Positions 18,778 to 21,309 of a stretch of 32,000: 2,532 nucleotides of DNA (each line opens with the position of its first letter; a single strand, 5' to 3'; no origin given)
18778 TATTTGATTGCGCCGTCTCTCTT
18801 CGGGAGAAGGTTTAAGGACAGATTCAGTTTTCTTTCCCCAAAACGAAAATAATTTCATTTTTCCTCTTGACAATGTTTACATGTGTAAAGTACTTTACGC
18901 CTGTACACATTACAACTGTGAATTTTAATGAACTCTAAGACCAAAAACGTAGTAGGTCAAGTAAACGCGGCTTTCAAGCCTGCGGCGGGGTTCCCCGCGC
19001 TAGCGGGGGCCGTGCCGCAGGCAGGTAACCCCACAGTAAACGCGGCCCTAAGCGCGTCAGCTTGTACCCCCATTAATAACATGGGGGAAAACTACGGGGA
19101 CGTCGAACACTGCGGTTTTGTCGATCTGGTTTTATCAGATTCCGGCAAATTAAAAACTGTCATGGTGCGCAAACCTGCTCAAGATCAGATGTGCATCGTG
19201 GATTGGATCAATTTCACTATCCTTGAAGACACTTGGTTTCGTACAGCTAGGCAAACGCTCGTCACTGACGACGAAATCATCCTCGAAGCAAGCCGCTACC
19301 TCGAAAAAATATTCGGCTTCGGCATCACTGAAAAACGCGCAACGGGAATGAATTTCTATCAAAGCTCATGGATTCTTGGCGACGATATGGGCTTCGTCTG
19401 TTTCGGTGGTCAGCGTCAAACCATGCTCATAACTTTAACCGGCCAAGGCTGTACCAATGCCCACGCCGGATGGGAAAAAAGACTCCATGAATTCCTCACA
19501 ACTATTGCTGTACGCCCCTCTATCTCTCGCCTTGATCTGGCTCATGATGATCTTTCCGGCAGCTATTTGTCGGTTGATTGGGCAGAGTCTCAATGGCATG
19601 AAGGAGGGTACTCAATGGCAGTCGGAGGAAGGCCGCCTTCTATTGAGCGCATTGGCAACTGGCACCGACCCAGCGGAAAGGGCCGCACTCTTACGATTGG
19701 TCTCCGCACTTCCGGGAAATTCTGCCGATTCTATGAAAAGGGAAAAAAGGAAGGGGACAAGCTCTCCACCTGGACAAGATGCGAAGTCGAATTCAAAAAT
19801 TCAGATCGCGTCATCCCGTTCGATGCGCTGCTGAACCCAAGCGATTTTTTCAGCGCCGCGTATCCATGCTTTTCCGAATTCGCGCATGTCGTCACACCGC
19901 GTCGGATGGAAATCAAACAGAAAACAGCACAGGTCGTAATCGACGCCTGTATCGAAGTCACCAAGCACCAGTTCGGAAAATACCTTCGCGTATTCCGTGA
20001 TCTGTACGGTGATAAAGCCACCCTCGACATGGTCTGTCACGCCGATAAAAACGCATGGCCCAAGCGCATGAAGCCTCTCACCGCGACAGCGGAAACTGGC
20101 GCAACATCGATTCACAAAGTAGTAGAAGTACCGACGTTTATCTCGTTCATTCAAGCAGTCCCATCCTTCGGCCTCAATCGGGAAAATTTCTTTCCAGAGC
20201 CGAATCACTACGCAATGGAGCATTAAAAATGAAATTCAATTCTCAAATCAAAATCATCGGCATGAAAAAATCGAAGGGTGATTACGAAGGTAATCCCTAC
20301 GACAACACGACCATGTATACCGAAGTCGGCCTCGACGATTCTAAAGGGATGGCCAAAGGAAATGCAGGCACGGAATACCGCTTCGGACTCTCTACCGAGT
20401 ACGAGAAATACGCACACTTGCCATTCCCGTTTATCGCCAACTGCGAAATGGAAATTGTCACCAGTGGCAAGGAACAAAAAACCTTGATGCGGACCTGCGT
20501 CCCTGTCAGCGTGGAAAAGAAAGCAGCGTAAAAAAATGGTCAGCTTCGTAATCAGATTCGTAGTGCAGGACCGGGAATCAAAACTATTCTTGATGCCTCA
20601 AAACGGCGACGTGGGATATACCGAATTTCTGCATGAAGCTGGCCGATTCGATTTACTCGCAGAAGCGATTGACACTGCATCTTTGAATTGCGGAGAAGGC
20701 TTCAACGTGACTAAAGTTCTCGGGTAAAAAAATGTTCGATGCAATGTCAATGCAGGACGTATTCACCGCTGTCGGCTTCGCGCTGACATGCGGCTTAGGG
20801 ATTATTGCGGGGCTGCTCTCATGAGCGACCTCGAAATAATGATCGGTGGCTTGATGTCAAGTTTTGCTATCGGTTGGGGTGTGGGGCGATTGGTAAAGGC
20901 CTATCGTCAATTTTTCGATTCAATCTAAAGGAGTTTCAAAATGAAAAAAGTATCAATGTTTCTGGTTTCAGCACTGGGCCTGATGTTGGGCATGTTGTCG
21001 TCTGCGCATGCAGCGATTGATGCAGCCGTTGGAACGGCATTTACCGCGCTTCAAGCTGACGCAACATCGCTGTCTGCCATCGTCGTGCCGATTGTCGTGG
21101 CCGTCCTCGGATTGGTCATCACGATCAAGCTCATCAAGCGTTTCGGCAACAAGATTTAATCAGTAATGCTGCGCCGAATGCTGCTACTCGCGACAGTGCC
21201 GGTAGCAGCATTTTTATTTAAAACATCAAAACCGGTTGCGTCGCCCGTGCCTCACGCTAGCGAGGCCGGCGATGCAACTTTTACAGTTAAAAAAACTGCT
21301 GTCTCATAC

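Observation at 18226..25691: Integrase-less inovirus inserted inside a receiver-domain codon string, with a perfect XerD arm at the junction (Xer-dependent integration at a non-dif pseudo-site?)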

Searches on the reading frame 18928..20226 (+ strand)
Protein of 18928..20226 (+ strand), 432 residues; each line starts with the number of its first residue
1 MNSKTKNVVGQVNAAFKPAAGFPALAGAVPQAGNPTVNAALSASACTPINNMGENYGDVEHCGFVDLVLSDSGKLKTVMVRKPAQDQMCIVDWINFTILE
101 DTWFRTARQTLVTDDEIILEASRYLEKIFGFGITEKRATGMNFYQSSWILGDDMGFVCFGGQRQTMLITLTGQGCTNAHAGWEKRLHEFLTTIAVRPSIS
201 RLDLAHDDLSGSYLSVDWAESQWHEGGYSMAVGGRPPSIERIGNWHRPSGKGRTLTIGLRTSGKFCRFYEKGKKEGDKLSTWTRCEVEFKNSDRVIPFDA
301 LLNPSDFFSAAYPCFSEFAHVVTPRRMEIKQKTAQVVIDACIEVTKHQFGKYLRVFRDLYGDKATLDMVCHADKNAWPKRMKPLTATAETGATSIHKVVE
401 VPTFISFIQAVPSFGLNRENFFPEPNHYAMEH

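Call 9: search_protein_families(library=pfam, proteins=[window:18928-20226:+], max_evalue=0.01)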
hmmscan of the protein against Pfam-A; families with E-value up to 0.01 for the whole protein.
window:18928-20226:+ (432 aa): 1 family
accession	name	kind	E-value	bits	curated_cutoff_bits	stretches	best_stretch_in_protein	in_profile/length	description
PF02486.25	Rep_trans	-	6.8e-22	78.5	29.6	1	198-365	2-194/201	Replication initiation factor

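Call 14: find_encoding_contigs(protein=window:18928-20226:+, flank=10000, max_places=10)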
Protein window:18928-20226:+ (432 aa): 3 contigs read that carry it; 3 places shown.
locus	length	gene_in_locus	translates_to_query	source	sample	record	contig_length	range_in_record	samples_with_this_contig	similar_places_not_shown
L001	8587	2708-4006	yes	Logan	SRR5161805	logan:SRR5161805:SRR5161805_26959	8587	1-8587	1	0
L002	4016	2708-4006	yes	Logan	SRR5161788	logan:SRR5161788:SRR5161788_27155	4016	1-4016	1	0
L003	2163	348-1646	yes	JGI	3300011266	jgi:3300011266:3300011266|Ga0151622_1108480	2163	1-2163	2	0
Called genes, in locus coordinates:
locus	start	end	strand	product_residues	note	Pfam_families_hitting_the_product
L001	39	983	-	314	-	PF01545:Cation_efflux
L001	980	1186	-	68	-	PF06945:DUF1289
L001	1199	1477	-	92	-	PF02583:Trns_repr_metal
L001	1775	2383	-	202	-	PF12844:HTH_19 (weak), PF00072:Response_reg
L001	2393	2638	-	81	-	-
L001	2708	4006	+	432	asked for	PF02486:Rep_trans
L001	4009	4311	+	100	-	-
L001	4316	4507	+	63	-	-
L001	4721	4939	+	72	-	PF19199:Phage_coatGP8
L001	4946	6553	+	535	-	-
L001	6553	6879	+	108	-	-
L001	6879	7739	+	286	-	PF05707:Zot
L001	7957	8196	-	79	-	-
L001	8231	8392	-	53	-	-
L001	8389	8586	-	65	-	?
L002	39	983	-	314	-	PF01545:Cation_efflux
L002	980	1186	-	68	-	PF06945:DUF1289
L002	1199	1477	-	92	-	PF02583:Trns_repr_metal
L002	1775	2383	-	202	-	PF12844:HTH_19 (weak), PF00072:Response_reg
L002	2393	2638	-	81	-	-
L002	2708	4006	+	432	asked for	PF02486:Rep_trans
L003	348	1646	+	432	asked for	PF02486:Rep_trans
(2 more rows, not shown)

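Call 20: find_related_loci(query=window:18928-20226:+, collection=viral_contigs, flank=10000)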
Query window:18928-20226:+ (432 aa) in viral_contigs; peptide patterns used: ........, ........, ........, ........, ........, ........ (x = any residue, [..] = any of these).
5 stretches matched a pattern; 4 encode a relative of the query (tblastn E <= 1e-3); 4 distinct loci.
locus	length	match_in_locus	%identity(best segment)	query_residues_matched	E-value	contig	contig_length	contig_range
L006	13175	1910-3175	64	3-420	0e+0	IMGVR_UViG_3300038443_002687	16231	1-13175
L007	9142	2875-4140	64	3-420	0e+0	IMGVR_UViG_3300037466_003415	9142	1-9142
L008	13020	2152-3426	64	11-422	0e+0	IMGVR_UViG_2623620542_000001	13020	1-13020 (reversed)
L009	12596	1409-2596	61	39-422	6e-173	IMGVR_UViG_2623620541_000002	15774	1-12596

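Call 34: find_related_loci(query=A2, collection=genome_contigs, flank=10000)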
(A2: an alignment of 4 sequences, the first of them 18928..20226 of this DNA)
Query A2 (432 aa) in genome_contigs; peptide patterns used: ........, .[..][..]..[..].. (x = any residue, [..] = any of these).
59 stretches matched a pattern; 22 encode a relative of the query (tblastn E <= 1e-3); 22 distinct loci.
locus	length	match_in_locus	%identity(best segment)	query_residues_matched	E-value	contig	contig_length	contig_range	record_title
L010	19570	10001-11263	67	2-420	0e+0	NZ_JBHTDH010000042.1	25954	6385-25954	Herbaspirillum sp. GCM10030257 strain CPCC 101687 spades_K_17_127_42, whole genome shotgun sequence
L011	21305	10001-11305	62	9-427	0e+0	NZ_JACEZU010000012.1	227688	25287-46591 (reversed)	Rugamonas apoptosis strain LX47W NODE_12_length_227688_cov_36.438419_12, whole genome shotgun sequence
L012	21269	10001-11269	64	20-422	0e+0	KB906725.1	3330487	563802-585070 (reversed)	Oxalobacteraceae bacterium AB_14 genomic scaffold OxaIDRAFT_scaffold00002.2, whole genome shotgun sequence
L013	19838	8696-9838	69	47-422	0e+0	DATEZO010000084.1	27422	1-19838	MAG TPA_asm: Burkholderiaceae bacterium isolate SMAG_U8476 k141_109272, whole genome shotgun sequence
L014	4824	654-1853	66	39-422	0e+0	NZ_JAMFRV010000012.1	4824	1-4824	MAG: Pseudomonas sp. isolate NGEE_A_bin41 k127_47589, whole genome shotgun sequence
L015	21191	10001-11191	67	42-422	0e+0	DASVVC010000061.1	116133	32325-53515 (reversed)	MAG TPA_asm: Telluria sp. isolate SMAG_U3333 k141_288972, whole genome shotgun sequence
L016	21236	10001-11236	64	26-425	0e+0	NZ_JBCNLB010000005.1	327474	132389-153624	MAG: Duganella sp. isolate SMAGNO38 Contig5, whole genome shotgun sequence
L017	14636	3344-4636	62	7-424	0e+0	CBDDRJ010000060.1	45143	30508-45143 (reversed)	uncultured bacterium isolate s13_117 genome assembly, contig: k141_207373, whole genome shotgun sequence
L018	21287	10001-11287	60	17-422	6e-173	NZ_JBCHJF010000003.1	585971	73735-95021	Massilia sp. MP_M2 Ga0418738_03, whole genome shotgun sequence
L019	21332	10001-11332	56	2-422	4e-169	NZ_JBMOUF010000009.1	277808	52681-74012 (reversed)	Janthinobacterium sp. Mn2066 NODE_9_length_277808_cov_97.599000, whole genome shotgun sequence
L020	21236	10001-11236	60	30-425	4e-168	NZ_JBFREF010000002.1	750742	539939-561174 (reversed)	Pseudoduganella sp. RAF19 SCAFFOLD_1, whole genome shotgun sequence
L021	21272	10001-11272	55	9-419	2e-154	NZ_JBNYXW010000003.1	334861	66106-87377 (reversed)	Janthinobacterium sp. HLX7-2 NODE_3_length_334861_cov_63.754371, whole genome shotgun sequence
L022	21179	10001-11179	58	39-419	5e-154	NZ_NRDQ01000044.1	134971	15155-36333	Janthinobacterium sp. AD80 JaAD80_44, whole genome shotgun sequence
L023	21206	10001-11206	56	35-422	5e-153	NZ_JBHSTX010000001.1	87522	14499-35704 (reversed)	Massilia varians strain CCUG 35299 GCM70026999_87, whole genome shotgun sequence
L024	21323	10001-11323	52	2-419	2e-144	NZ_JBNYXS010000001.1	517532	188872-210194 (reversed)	Janthinobacterium sp. LB3P118 NODE_1_length_517532_cov_64.808142, whole genome shotgun sequence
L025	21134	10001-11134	54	48-428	2e-137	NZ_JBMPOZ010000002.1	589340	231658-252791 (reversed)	Undibacterium sp. Ji83W NODE_2_length_589340_cov_31.538050_2, whole genome shotgun sequence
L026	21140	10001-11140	51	26-420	3e-135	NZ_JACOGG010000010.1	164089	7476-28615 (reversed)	Undibacterium rugosum strain CY7W NODE_10_length_164089_cov_41.854015_10, whole genome shotgun sequence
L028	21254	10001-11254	64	19-422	0e+0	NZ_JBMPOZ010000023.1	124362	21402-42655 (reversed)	Undibacterium sp. Ji83W NODE_23_length_124362_cov_40.590365_23, whole genome shotgun sequence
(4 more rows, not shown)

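Call 47: search_protein_families(library=pfam, proteins=[L011:12482-13513:+, L012:7727-8752:-, L017:9518-10528:+, L019:19282-20259:-, L023:7736-8815:-, L028:12788-13819:+, L015:12875-13864:+, L021:18548-19546:-], max_evalue=0.001)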
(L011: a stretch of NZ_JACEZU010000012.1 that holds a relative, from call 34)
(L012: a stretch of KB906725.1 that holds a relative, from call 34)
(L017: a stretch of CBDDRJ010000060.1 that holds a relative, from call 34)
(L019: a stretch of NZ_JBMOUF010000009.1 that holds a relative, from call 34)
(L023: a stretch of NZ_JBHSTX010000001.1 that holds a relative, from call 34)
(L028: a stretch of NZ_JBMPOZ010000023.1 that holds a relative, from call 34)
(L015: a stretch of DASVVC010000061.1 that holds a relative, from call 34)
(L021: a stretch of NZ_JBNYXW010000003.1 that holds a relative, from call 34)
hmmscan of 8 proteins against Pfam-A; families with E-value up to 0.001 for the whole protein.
L011:12482-13513:+ (343 aa): 1 family
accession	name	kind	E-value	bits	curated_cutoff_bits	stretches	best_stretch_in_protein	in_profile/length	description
PF00589.27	Phage_integrase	-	1.7e-13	51.2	27.1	1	178-334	16-167/172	Phage integrase family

L012:7727-8752:- (341 aa): 2 families
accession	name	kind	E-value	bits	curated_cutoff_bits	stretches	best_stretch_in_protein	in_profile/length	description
PF24624.1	Int_N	-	1.5e-33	115.9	27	1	65-160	4-100/100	Phage integrase, N-terminal domain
PF00589.27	Phage_integrase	-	1.7e-22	80.5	27.1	1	168-323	2-170/172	Phage integrase family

L017:9518-10528:+ (336 aa): 2 families
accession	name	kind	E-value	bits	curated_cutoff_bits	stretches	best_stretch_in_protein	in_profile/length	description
PF24624.1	Int_N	-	1.9e-31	109.1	27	1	60-155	4-100/100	Phage integrase, N-terminal domain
PF00589.27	Phage_integrase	-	1.5e-22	80.7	27.1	1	163-319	2-171/172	Phage integrase family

L019:19282-20259:- (325 aa): 1 family
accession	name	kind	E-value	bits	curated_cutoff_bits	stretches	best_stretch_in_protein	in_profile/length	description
PF00589.27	Phage_integrase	-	4.1e-31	108.5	27.1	1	165-318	2-170/172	Phage integrase family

L023:7736-8815:- (359 aa): 3 families
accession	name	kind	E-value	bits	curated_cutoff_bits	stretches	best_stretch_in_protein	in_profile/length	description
PF24624.1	Int_N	-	7.8e-37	126.4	27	1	58-157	1-100/100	Phage integrase, N-terminal domain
PF00589.27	Phage_integrase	-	8.1e-22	78.2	27.1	1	165-319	2-171/172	Phage integrase family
PF12834.13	Phage_int_SAM_2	-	0.00053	20.9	22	0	97-140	44-87/91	Phage integrase, N-terminal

L028:12788-13819:+ (343 aa): 3 families
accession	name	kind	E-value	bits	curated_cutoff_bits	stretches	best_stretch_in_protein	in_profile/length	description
PF00589.27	Phage_integrase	-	1.4e-12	48.2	27.1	1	179-334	18-167/172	Phage integrase family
PF14659.12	Phage_int_SAM_3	-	0.00013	22.5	22.6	1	66-119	1-55/58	Phage integrase, N-terminal SAM-like domain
PF02899.23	Phage_int_SAM_1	-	0.00021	22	22.3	1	81-128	13-62/83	Phage integrase, N-terminal SAM-like domain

L015:12875-13864:+ (329 aa): 3 families
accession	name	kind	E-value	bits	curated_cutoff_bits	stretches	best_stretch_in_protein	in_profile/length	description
PF00589.27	Phage_integrase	-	9e-14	52.1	27.1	1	161-320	13-167/172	Phage integrase family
PF14659.12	Phage_int_SAM_3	-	0.00036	21.1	22.6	1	52-105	1-55/58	Phage integrase, N-terminal SAM-like domain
PF02899.23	Phage_int_SAM_1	-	0.00074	20.2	22.3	0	68-119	14-67/83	Phage integrase, N-terminal SAM-like domain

L021:18548-19546:- (332 aa): 1 family
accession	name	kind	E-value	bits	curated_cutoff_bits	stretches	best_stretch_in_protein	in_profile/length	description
PF00589.27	Phage_integrase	-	1.1e-29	103.8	27.1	1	171-324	2-170/172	Phage integrase family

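Call 54: search_protein_families(library=pfam, proteins=[L006:8501-8779:+, L010:15562-15900:+, L013:15547-15888:+, L020:16978-17259:+, L025:18519-18878:+, L026:17268-17537:+], max_evalue=10)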
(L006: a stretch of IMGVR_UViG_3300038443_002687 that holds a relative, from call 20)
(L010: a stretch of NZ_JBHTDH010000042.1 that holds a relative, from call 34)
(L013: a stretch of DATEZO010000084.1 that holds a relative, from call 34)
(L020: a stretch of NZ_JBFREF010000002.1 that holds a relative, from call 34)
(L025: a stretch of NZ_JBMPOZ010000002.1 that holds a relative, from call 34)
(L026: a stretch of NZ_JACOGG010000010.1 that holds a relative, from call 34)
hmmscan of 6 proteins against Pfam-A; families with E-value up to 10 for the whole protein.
L006:8501-8779:+ (92 aa): 0 families

L010:15562-15900:+ (112 aa): 0 families

L013:15547-15888:+ (113 aa): 0 families

L020:16978-17259:+ (93 aa): 0 families

L025:18519-18878:+ (119 aa): 1 family
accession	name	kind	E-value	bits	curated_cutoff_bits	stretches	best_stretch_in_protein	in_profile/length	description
PF16572.11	HlyD_D4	-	0.1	12.9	26.4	1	78-97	29-48/55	Long alpha hairpin domain of cation efflux system protein, CusB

L026:17268-17537:+ (89 aa): 1 family
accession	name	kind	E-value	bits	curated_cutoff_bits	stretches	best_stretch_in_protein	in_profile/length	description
PF22109.2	Zn_ribbon_tTFIIB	-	0.16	12.3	28.6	1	81-88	8-15/40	Transcription factor IIB, zinc ribbon, Trypanosome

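Call 104: search_dna_similar(query=window:18928-20226:+, collection=phages, mode=protein, max_rows=12)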
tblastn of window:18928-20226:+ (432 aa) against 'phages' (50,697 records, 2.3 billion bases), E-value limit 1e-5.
Records with a match: 142; places in all: 175; records where one place covers at least 80% of the query: 8.
Best place of each record, by identity: <60% 142.
By first word of the organism name: Vibrio 41; Ralstonia 35; Affertcholeramvirus 32; Inovirus 15; Stenotrophomonas 10; Xanthomonas 5; Dulem 3; Inoviridae 1.
By host as written in the record: Ralstonia solanacearum 29; Homo sapiens 15; - 13; Vibrio cholerae O1 biovar El tor 11; Vibrio cholerae O1 biovar El Tor 5; Vibrio alginolyticus 4; Vibrio cyclitrophicus 10N.286.52.F6 4; Vibrio cholerae 4; and 39 more.
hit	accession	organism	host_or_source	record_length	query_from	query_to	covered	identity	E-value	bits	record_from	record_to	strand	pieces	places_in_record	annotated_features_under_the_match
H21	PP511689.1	Dulem virus 54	Varecia variegata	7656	18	383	85%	37.7%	9e-56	204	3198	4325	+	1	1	replication protein | hypothetical protein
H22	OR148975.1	Inovirus D_HF33_10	Homo sapiens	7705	32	396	84%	36.1%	3e-61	220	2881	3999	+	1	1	replication initiation factor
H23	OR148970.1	Inovirus D_HF3_12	Homo sapiens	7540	24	383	83%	36.0%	6e-51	190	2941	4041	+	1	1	replication initiation factor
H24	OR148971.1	Inovirus D_HF4_80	Homo sapiens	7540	24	383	83%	36.0%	6e-51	190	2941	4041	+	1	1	replication initiation factor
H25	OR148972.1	Inovirus D_HF5_75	Homo sapiens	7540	24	383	83%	36.0%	6e-51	190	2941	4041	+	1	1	replication initiation factor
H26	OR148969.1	Inovirus D_HF6_34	Homo sapiens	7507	32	383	81%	35.9%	2e-51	192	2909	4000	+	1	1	replication initiation factor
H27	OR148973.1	Inovirus D_HF38_14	Homo sapiens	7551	33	383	81%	35.0%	1e-51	192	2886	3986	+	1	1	replication initiation factor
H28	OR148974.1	Inovirus D_HF4_79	Homo sapiens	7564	58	383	75%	37.3%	1e-51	192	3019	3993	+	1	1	replication initiation factor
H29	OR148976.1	Inovirus D_HF34_8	Homo sapiens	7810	55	390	78%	36.0%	3e-49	185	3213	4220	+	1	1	replication initiation factor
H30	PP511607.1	Dulem virus 50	Varecia variegata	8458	64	426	84%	33.2%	2e-48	182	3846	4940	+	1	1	replication protein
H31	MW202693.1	Inoviridae sp.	Manatee Spring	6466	55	369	73%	36.0%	4e-62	223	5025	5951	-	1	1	replication initiation factor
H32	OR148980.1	Inovirus D_HF5_49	Homo sapiens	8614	69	383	73%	35.6%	4e-44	170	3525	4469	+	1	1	replication initiation factor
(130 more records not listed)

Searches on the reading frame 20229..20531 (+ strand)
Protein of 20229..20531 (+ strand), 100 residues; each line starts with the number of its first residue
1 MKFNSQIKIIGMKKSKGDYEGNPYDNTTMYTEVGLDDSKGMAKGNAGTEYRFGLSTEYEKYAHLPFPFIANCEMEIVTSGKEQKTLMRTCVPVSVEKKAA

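Call 9: search_protein_families(library=pfam, proteins=[window:20229-20531:+], max_evalue=0.01)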
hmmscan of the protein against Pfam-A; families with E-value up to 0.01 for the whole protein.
window:20229-20531:+ (100 aa): 0 families

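Call 45: search_protein_families(library=phrogs, proteins=[window:20229-20531:+], max_evalue=0.01)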
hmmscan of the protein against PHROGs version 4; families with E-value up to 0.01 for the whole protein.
window:20229-20531:+ (100 aa): 1 family
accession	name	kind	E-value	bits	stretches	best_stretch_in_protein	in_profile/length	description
phrog_4994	-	unknown function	1e-27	97.5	1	1-96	1-96/103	-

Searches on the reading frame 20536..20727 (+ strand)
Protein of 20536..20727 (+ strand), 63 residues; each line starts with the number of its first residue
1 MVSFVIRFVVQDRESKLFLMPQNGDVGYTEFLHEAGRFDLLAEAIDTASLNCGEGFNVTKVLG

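Call 45: search_protein_families(library=phrogs, proteins=[window:20536-20727:+], max_evalue=0.01)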
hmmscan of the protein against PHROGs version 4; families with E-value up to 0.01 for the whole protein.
window:20536-20727:+ (63 aa): 1 family
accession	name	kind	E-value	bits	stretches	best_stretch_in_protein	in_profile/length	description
phrog_5247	-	unknown function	0.0094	17.1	0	23-49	24-50/67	-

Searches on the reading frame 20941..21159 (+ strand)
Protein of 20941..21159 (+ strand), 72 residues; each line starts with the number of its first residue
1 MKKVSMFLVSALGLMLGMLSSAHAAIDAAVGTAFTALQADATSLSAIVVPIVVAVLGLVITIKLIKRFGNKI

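Call 9: search_protein_families(library=pfam, proteins=[window:20941-21159:+], max_evalue=0.01)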
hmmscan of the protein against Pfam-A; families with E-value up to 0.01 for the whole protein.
window:20941-21159:+ (72 aa): 1 family
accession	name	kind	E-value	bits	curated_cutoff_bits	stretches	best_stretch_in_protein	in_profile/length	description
PF19199.5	Phage_coatGP8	-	6.6e-13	49.1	24.6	1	13-71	10-68/69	Phage major coat protein, Gp8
